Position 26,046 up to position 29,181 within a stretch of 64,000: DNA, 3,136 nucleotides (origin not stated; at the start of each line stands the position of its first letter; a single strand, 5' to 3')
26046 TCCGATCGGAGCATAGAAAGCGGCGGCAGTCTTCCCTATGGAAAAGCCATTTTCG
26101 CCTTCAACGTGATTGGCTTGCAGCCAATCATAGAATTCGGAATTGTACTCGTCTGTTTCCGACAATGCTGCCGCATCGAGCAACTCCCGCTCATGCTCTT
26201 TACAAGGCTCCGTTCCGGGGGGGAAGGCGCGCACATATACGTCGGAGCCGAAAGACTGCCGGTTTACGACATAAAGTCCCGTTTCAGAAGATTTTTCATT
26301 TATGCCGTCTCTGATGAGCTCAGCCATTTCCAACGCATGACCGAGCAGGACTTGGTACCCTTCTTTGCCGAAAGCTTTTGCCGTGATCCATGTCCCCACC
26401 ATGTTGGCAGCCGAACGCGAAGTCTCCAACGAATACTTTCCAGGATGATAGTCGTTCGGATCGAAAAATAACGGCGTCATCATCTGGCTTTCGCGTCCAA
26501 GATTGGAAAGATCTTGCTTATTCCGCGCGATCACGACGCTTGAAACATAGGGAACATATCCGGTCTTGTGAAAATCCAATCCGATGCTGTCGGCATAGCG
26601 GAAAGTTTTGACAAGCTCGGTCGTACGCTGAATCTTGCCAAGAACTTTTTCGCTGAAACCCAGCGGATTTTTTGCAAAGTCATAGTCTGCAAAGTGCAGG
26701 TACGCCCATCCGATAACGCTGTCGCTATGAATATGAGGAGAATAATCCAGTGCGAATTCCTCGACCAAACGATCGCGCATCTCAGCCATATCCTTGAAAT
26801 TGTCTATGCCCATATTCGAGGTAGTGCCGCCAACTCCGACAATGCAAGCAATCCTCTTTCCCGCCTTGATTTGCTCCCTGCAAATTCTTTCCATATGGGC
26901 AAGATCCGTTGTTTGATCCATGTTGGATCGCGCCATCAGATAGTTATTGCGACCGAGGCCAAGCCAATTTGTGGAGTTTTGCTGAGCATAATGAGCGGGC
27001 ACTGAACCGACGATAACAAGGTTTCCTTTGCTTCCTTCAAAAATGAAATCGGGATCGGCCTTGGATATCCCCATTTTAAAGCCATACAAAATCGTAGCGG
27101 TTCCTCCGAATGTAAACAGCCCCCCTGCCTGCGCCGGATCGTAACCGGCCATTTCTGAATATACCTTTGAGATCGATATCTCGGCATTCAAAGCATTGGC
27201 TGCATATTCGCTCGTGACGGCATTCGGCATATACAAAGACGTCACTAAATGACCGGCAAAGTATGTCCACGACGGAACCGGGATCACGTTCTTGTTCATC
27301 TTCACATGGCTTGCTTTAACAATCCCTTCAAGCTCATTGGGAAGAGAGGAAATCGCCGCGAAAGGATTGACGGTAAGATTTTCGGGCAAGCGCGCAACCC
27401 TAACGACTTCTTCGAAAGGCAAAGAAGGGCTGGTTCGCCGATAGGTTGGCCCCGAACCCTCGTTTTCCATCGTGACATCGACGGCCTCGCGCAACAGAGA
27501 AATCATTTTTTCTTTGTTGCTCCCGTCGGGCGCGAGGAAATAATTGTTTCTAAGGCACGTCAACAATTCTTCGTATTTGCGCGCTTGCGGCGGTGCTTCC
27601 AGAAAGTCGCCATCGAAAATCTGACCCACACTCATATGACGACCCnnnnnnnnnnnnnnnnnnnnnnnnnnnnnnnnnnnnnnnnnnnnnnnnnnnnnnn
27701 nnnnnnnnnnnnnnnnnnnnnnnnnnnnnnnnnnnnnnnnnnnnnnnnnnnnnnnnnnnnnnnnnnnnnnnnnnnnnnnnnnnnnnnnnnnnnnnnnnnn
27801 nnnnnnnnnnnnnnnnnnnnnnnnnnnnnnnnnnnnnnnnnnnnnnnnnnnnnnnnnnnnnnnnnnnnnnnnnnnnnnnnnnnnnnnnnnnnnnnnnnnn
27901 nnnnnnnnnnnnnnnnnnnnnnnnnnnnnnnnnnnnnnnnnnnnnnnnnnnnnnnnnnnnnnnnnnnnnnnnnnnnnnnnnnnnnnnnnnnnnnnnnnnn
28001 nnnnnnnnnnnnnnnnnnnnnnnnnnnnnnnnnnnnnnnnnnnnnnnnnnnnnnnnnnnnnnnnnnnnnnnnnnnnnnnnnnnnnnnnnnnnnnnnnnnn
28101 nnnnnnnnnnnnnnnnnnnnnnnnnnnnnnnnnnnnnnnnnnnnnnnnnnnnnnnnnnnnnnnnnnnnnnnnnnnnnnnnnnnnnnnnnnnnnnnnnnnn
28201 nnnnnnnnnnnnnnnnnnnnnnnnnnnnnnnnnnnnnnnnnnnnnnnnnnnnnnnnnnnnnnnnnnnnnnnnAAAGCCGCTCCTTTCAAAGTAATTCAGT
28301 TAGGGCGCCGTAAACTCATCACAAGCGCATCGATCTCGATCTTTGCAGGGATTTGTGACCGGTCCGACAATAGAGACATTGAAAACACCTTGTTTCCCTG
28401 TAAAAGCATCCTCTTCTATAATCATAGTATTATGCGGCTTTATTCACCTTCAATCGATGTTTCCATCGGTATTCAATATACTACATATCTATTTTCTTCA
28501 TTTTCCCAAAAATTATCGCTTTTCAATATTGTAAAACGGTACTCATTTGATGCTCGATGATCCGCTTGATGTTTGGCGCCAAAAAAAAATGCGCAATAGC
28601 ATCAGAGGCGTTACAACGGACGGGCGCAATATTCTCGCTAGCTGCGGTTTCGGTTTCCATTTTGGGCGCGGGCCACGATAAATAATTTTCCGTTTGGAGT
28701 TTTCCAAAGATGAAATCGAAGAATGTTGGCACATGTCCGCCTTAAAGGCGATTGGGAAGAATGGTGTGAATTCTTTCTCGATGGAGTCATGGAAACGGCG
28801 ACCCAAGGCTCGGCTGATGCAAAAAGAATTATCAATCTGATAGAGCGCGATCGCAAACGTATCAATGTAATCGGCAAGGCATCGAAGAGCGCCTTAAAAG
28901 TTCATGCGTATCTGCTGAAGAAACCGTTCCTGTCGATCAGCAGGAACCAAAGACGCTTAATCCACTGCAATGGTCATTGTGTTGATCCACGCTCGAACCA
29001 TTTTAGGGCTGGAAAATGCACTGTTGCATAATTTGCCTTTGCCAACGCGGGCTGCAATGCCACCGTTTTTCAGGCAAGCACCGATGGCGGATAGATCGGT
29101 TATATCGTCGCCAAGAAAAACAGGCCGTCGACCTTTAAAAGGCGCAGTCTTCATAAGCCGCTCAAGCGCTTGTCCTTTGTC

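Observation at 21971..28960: AT-rich ~6.5 kb insert bounded by diverged direct repeats of the fic 3' end, carrying a compact five-gene enzyme operon (candidate cryptic biosynthetic pathway)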

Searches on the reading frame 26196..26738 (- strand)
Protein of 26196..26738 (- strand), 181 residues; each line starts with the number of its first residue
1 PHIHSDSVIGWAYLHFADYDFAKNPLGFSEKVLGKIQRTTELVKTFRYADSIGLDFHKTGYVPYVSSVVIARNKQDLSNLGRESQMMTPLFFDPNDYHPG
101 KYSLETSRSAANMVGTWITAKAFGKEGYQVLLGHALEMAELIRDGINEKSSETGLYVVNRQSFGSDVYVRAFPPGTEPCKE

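Call 85: search_solved_structures(query=window:26196-26738:-, max_evalue=0.01, show_alignments=4)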
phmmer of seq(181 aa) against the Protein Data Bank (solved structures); distinct sequences matched with E-value up to 0.01: 4.
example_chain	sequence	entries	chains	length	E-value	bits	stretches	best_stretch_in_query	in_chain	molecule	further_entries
5hsi_A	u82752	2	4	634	0.0016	21.3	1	43-144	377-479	Putative decarboxylase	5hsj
7cwx_A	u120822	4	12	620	0.0021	21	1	37-149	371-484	Decarboxylase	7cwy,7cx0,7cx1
6ebn_A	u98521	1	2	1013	0.0034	20.2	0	43-138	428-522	non canonical aromatic amino acid decarboxylase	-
3mc6_A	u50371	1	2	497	0.0056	19.5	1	50-146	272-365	Sphingosine-1-phosphate lyase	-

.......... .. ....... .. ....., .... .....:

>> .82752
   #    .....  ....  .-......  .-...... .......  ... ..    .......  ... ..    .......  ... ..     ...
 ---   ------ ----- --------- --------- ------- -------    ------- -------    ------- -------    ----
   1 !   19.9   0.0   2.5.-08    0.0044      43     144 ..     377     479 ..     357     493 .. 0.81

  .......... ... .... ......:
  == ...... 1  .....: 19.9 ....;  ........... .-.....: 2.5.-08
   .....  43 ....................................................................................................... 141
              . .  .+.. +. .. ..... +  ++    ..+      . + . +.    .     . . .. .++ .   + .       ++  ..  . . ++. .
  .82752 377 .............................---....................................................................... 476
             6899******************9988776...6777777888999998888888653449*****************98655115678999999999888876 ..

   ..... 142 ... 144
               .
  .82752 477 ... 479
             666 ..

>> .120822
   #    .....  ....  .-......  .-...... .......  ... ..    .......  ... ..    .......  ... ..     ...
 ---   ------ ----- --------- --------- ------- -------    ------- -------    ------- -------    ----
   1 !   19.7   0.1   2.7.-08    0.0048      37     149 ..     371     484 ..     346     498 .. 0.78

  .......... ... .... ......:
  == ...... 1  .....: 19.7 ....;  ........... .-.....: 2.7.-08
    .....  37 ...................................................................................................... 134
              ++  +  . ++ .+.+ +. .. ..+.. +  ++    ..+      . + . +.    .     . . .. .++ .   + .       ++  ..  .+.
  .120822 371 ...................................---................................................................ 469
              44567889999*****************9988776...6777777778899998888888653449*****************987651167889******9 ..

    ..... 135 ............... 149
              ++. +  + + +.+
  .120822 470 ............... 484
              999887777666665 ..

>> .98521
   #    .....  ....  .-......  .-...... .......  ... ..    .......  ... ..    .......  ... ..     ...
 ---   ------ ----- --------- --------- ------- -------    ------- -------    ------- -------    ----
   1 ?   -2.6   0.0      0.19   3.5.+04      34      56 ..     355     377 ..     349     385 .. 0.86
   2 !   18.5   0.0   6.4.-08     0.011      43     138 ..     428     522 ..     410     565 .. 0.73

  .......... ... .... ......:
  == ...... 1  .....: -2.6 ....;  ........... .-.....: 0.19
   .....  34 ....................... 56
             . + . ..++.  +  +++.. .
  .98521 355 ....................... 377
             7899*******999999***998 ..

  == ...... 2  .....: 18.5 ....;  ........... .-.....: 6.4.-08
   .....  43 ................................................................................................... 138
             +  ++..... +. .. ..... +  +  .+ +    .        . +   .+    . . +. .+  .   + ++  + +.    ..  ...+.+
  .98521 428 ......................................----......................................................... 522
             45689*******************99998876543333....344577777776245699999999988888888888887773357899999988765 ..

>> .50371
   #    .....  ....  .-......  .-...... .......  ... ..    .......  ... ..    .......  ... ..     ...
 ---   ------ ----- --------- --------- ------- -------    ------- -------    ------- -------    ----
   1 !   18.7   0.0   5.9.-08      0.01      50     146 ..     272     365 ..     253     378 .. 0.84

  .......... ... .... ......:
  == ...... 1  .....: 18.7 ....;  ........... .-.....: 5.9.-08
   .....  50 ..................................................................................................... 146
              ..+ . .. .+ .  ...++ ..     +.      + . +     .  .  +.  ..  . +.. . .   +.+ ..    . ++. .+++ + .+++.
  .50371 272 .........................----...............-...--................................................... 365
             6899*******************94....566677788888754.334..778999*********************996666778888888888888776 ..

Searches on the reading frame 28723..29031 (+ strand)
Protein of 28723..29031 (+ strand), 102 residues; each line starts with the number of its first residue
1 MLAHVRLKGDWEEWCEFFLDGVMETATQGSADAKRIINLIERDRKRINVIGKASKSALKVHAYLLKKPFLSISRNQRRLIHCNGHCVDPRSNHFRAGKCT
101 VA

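Call 4: search_protein_families(library=pfam, proteins=[window:28723-29031:+], max_evalue=0.01)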
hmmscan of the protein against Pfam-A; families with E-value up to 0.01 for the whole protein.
window:28723-29031:+ (102 aa): 0 families

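Call 5: search_protein_families(library=ncbifam, proteins=[window:28723-29031:+], max_evalue=0.01)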
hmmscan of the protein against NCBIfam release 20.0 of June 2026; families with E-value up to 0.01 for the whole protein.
window:28723-29031:+ (102 aa): 1 family
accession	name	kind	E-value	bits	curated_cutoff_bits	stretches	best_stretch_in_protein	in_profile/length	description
NF046030.1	ProtAdlyltaseSoFic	equivalog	0.00016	20.7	550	1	2-72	239-308/361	protein adenylyltransferase Fic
